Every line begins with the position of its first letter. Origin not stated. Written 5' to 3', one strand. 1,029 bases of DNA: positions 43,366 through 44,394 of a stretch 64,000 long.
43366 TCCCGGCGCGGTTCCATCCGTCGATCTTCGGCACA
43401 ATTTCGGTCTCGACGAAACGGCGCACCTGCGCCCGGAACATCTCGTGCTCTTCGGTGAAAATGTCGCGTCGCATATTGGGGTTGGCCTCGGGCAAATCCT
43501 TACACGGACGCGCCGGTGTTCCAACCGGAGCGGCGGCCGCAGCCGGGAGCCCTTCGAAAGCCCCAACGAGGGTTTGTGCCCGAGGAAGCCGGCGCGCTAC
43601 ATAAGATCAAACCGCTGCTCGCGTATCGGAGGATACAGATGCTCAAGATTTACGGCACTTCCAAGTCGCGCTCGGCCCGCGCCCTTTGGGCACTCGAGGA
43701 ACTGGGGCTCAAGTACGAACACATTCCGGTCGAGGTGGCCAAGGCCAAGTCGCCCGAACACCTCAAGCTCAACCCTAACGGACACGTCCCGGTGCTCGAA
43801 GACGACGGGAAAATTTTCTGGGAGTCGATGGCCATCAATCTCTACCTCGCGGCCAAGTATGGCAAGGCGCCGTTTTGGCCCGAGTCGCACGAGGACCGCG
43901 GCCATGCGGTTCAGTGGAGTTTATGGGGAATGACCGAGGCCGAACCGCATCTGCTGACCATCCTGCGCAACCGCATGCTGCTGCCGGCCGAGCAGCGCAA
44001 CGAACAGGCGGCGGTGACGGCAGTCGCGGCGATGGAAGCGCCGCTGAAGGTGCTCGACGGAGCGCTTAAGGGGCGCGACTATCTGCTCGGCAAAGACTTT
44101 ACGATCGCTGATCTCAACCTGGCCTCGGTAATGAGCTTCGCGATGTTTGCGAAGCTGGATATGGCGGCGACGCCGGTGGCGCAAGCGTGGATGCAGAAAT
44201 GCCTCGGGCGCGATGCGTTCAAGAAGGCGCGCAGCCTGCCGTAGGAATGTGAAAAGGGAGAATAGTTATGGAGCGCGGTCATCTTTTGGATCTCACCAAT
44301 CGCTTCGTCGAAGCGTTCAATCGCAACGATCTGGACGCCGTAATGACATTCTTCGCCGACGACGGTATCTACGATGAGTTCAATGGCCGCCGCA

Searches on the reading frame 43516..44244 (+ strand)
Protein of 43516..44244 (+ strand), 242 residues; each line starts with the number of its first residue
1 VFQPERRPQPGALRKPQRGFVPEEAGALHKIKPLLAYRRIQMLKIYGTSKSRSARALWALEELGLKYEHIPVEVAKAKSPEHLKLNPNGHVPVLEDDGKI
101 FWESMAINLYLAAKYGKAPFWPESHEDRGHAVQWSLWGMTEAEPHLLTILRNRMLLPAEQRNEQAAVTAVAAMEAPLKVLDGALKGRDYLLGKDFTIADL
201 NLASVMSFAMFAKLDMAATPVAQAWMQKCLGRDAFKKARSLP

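Call 70: search_protein_families(library=pfam, proteins=[window:43516-44244:+], max_evalue=0.00001)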
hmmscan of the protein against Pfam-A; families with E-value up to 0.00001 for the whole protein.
window:43516-44244:+ (242 aa): 5 families
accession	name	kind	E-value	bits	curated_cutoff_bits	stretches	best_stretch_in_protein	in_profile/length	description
PF02798.26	GST_N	-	1.6e-19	70.4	20.9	1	44-112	4-75/76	Glutathione S-transferase, N-terminal domain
PF13417.12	GST_N_3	-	1e-14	55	22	1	53-117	10-73/75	Glutathione S-transferase, N-terminal domain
PF13409.12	GST_N_2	-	1.6e-14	54.7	25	1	53-113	5-69/70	Glutathione S-transferase, N-terminal domain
PF00043.30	GST_C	-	7.9e-11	42.5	20.7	1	155-232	13-92/93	Glutathione S-transferase, C-terminal domain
PF13410.11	GST_C_2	-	2e-06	28.2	24.9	1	169-227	7-68/69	Glutathione S-transferase, C-terminal domain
